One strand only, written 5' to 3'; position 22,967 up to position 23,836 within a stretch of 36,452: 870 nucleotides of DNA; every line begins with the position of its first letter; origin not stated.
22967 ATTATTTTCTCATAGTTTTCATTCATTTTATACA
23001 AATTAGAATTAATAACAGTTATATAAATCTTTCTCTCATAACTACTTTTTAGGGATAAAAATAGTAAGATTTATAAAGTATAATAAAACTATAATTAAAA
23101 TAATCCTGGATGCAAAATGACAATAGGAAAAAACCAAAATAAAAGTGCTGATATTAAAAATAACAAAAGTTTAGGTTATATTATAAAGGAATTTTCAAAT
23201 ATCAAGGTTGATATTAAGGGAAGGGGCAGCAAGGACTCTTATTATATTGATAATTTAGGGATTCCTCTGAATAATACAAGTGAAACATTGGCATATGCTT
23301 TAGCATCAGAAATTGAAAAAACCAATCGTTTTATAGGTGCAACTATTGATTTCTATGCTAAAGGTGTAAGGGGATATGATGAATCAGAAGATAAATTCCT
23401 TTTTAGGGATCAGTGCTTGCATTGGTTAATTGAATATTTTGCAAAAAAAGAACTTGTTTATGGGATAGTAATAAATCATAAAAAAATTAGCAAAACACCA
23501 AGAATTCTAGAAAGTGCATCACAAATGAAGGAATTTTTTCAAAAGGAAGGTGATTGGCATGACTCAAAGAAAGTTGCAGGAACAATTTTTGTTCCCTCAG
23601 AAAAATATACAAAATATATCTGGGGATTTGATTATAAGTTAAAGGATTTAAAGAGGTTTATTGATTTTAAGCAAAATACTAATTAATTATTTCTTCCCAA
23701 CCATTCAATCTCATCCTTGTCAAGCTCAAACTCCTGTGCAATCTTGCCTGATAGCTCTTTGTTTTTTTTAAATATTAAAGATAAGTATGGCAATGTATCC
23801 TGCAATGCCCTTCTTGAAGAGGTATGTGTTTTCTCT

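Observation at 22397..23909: Two-gene orphan cassette inserted at the 3' end of rfcL, bracketed by ~220-bp direct repeats with a 152-bp perfect core (att-like)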

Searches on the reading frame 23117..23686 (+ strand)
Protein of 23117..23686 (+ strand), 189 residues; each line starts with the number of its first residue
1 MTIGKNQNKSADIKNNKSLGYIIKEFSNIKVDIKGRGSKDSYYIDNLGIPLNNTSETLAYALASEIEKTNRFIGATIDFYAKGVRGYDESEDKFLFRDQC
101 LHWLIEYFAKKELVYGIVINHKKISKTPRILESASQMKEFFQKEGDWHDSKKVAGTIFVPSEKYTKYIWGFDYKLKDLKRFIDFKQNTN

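Call 7: search_protein_families(library=pfam, proteins=[window:23117-23686:+], max_evalue=0.1)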
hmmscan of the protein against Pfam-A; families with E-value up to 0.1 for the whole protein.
window:23117-23686:+ (189 aa): 1 family
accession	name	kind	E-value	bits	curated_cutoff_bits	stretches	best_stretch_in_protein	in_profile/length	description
PF17043.10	MAT1-1-2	-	0.02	15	26.3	1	115-156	56-97/146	Mating type protein 1-1-2 of unknown function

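Call 8: search_protein_families(library=phrogs, proteins=[window:23117-23686:+], max_evalue=1)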
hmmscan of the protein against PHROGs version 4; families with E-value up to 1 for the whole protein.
window:23117-23686:+ (189 aa): 0 families

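Call 9: search_protein_families(library=padloc, proteins=[window:23117-23686:+], max_evalue=1)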
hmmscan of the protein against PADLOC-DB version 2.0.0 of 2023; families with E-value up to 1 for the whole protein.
window:23117-23686:+ (189 aa): 0 families

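Call 10: find_homologous_proteins(query=window:23117-23686:+)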
Query window:23117-23686:+ (189 aa): 4 proteins with E <= 0.001 among 28 candidates.
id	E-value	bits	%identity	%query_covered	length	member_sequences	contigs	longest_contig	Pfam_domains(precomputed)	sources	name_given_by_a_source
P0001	1.1e-120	418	99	100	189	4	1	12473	-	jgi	-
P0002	6.1e-84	298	76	97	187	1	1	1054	-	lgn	-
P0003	9.3e-84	298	79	93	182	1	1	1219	-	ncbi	-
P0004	1.7e-82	294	77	92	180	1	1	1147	-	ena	-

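Call 12: find_encoding_contigs(protein=P0001, flank=10000)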
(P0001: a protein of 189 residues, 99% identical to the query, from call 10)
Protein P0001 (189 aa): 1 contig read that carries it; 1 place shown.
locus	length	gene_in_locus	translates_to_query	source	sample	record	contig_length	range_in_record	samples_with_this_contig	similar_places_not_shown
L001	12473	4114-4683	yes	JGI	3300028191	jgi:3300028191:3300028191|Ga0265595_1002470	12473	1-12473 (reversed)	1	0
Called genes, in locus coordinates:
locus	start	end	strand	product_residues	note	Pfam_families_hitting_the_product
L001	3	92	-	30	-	?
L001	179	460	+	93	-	-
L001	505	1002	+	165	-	PF12822:ECF_trnsprt (weak)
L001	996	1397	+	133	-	PF08973:TM1506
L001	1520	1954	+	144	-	PF09835:DUF2062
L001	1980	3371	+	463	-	PF07690:MFS_1, PF12832:MFS_1_like, PF00083:Sugar_tr, PF07690:MFS_1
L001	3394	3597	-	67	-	-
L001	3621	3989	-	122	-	-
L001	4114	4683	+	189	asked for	-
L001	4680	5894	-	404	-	PF00004:AAA, PF21960:RCF1-5-like_lid, PF22608:DNAX_ATPase_lid (weak), PF25361:AAA_lid_RFC1, PF16193:AAA_assoc_2 (weak)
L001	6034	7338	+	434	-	PF00082:Peptidase_S8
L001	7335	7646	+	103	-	-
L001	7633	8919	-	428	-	PF00149:Metallophos, PF12850:Metallophos_2 (weak)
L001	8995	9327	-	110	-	PF02001:DUF134, PF08281:Sigma70_r4_2 (weak)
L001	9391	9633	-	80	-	PF17253:DUF5320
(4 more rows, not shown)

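Call 27: find_encoding_contigs(protein=P0003, flank=10000)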
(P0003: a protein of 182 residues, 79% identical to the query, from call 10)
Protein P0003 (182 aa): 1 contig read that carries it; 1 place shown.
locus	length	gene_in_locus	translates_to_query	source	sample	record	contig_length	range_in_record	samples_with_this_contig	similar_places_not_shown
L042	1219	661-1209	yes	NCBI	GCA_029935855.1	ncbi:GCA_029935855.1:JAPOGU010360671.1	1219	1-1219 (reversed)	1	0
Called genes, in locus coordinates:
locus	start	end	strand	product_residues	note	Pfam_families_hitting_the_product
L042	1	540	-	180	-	?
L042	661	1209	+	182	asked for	-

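Call 28: find_encoding_contigs(protein=P0002, flank=10000)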
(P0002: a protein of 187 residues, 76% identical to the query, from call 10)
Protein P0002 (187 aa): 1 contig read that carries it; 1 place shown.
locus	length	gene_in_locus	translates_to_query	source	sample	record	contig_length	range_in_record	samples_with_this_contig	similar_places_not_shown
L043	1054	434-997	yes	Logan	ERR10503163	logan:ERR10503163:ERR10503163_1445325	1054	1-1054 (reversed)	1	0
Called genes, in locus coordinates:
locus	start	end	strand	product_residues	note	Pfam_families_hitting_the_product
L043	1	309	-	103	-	?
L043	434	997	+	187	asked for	-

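Call 29: find_encoding_contigs(protein=P0004, flank=10000)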
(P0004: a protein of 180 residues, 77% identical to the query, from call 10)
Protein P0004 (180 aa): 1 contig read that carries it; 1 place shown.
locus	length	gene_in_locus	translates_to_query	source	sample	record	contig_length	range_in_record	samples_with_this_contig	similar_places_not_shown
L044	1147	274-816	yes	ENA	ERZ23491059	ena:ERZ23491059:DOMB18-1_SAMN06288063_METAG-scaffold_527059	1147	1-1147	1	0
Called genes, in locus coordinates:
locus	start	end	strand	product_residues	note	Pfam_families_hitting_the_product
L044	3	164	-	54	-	?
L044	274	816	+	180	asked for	-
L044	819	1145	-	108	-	?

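Call 34: search_protein_families(library=pfam, proteins=[L042:1-540:-, L044:819-1145:-, L044:3-164:-], max_evalue=0.01)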
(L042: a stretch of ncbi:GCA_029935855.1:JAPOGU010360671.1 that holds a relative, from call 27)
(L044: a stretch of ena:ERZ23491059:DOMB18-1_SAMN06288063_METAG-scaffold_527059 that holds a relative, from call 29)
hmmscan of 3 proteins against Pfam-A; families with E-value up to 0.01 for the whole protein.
L042:1-540:- (180 aa): 0 families

L044:819-1145:- (108 aa): 1 family
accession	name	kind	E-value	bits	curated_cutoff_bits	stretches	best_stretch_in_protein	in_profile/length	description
PF00293.34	NUDIX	-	2.1e-06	28.2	21.1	1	2-79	42-121/134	NUDIX domain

L044:3-164:- (54 aa): 0 families

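Call 46: find_related_loci(query=window:23117-23686:+, collection=metagenome_contigs, flank=6000)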
Query window:23117-23686:+ (189 aa) in metagenome_contigs; peptide patterns used: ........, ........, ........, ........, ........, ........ (x = any residue, [..] = any of these).
163 stretches matched a pattern, but none encodes a relative of the query by tblastn (E <= 1e-3).

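Call 47: find_related_loci(query=window:23117-23686:+, collection=viral_contigs, flank=6000)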
Query window:23117-23686:+ (189 aa) in viral_contigs; peptide patterns used: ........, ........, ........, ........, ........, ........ (x = any residue, [..] = any of these).
31 stretches matched a pattern, but none encodes a relative of the query by tblastn (E <= 1e-3).

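Call 59: predict_structure(alignment_id=A1)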
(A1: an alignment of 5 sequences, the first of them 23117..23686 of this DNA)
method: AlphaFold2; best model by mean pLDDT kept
length: 189 residues; sequences in the alignment: 5
mean_pLDDT: 47.8   pTM: 0.51
mean pLDDT of the five models: 47.8, 42.2, 36.6, 36.5, 34.9
residues with pLDDT >= 90: 0; 70-90: 21; 50-70: 52; < 50: 116
segments of 3 or more residues with pLDDT < 50: 1-14, 35-39, 70-93, 114-116, 120-173, 175-189
pLDDT, mean of each block of 10 residues (from residue 1): 31 55 70 49 59 65 60 44 37 59 74 52 34 40 34 33 35 43 32
secondary structure, 60 per line:
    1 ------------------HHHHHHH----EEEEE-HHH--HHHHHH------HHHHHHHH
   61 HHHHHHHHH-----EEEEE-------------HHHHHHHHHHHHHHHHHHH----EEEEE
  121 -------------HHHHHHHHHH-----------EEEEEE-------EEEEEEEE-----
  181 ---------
elements in order: H19-25 E30-34 H41-46 H53-69 E75-79 H93-111 E116-120 H134-143 E155-160 E168-175

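Call 62: search_protein_representatives(alignment_id=A1)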
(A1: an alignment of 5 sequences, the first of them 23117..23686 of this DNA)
Query: 5 sequences, 187 profile positions. Proteins with E-value up to 0.001 (for the whole library): 34; up to 1e-10: 20; up to 1e-30: 4. The best 34 are listed.
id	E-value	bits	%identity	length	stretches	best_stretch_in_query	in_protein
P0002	2.0e-112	389.9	-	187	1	1-186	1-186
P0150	9.8e-42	159.4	-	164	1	25-186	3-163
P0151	1.4e-31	126.3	-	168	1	25-186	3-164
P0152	5.2e-31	124.4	-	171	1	25-184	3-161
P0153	2.4e-26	109.2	-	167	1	25-184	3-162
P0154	6.4e-25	104.6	-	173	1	26-187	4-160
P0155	5.2e-24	101.6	-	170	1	25-187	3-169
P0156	6.7e-24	101.2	-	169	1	24-186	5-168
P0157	3.3e-22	95.7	-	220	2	25-123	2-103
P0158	4.9e-21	91.9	-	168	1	26-186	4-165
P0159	3.1e-17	79.5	-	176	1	27-184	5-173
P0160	6.1e-17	78.6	-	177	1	25-184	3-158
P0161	8.0e-17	78.2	-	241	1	25-186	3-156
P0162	1.3e-16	77.5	-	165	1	25-186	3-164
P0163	3.4e-16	76.1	-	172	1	25-185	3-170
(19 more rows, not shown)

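Call 64: search_solved_structures(query=A3, max_evalue=1)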
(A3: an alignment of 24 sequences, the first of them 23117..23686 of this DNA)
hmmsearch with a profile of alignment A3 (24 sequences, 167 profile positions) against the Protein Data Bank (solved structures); distinct sequences matched with E-value up to 1: 3.
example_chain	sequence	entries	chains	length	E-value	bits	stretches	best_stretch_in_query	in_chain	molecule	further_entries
1zuj_A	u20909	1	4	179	0.045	16.7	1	37-99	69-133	hypothetical protein Llacc01001955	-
6kwt_A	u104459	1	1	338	0.16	14.9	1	82-162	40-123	Methylglyoxal reductase (NADPH-dependent)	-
6kws_A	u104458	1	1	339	0.16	14.9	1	82-162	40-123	Methylglyoxal reductase (NADPH-dependent)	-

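Call 65: search_protein_families(library=pfam, alignment_id=A3, max_evalue=0.01)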
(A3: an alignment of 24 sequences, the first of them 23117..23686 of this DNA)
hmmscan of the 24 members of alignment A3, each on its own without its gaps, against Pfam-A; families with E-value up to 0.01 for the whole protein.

A. member 1, window:23117-23686:+ (189 aa): 0 families

B. families by the number of members that match (of 24 scanned): 1 family
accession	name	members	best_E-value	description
PF16770.11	RTT107_BRCT_5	1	0.0077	Regulator of Ty1 transposition protein 107 BRCT domain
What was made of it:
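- Tried and rejected: A profile search of PDB sequences and a Pfam scan of 24 family members gave nothing (calls 64, 65).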

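Call 66: find_encoding_contigs(protein=P0150, flank=8000, max_places=4)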
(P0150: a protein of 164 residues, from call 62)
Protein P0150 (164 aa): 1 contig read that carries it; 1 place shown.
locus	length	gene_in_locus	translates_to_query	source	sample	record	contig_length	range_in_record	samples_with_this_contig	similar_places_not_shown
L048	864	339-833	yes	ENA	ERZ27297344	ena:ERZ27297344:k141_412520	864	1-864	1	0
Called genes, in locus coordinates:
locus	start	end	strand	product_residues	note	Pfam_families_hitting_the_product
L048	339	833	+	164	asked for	-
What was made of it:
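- Tried and rejected: Context of remote ORF189 relatives: P0150 lies on an 864-bp contig, which is uninformative (call 66).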

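Call 68: fold_search(model_id=the predicted structure, library=pdb)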
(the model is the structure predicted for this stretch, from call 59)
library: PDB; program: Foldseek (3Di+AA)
matches with E <= 10: 445; with E <= 0.001: 0
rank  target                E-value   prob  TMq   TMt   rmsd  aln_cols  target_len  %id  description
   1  4o0m_C                7.1e-02  0.14  0.23  0.11  16.8       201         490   13  Crystal structure of T. Elongatus BP-1 Clock Protein KaiC (released 2014-05-14)
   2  4wny                  8.7e-02  0.15  0.19  0.24  10.4       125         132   15  Crystal structure of a protein from the universal stress protein family from Burkholderia pseudomallei (released 2014-11-05)
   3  3zxq_A                1.2e-01  0.11  0.19  0.25  12.3       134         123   12  CRYSTAL STRUCTURE OF THE ATP-BINDING DOMAIN OF MYCOBACTERIUM TUBERCULOSIS DOST (released 2011-08-24)
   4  5mp9_M                1.5e-01  0.15  0.24  0.14  16.6       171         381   10  26S proteasome in presence of ATP (s1) (released 2017-03-08)
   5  8uvw_B                1.9e-01  0.11  0.21  0.16  13.7       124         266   16  Crystal structure of RAD51-BRCA2 Cter complex (released 2024-11-06)
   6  7b68_A                2.6e-01  0.11  0.20  0.10  12.2       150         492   11  Crystal structure of MurE from E.coli in complex with Z57299526 (released 2020-12-23)
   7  2a1s_B                2.6e-01  0.08  0.17  0.09  20.7       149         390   18  Crystal structure of native PARN nuclease domain (released 2005-12-20)
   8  3s1a_D                2.8e-01  0.11  0.24  0.11  15.2       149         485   17  Crystal structure of the phosphorylation-site double mutant S431E/T432E of the KaiC circadian clock protein (released 2011-09-21)
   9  1tf7_A                2.8e-01  0.07  0.22  0.10  18.9       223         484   12  Crystal Structure of Circadian Clock Protein KaiC (released 2004-08-24)
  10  4r40_B                3.0e-01  0.11  0.20  0.26   7.3        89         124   12  Crystal Structure of TolB/Pal complex from Yersinia pestis. (released 2014-09-03)
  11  3k09_D                3.0e-01  0.11  0.24  0.11  15.6       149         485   15  Crystal structure of the phosphorylation-site mutant S431D of the KaiC circadian clock protein (released 2010-03-31)
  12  6c6b_F                3.4e-01  0.07  0.16  0.16  13.1       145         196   11  Co-crystal structure of adenylyl-sulfate kinase from Cryptococcus neoformans bound to ADP (released 2018-02-07)
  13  3s06_A                3.9e-01  0.14  0.27  0.30   6.8       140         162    7  The crystal structure of the periplasmic domain of Helicobacter pylori MotB (residues 97-256, P3121). (released 2012-03-14)
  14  3etl                  4.1e-01  0.11  0.23  0.16  13.1       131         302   16  RadA recombinase from Methanococcus maripaludis in complex with AMPPNP (released 2009-05-05)
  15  5y40_D                4.1e-01  0.09  0.21  0.25  12.3       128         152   11  Structure of the periplasmic domain of the MotB L119P mutant from Salmonella (crystal form 2) (released 2018-04-11)
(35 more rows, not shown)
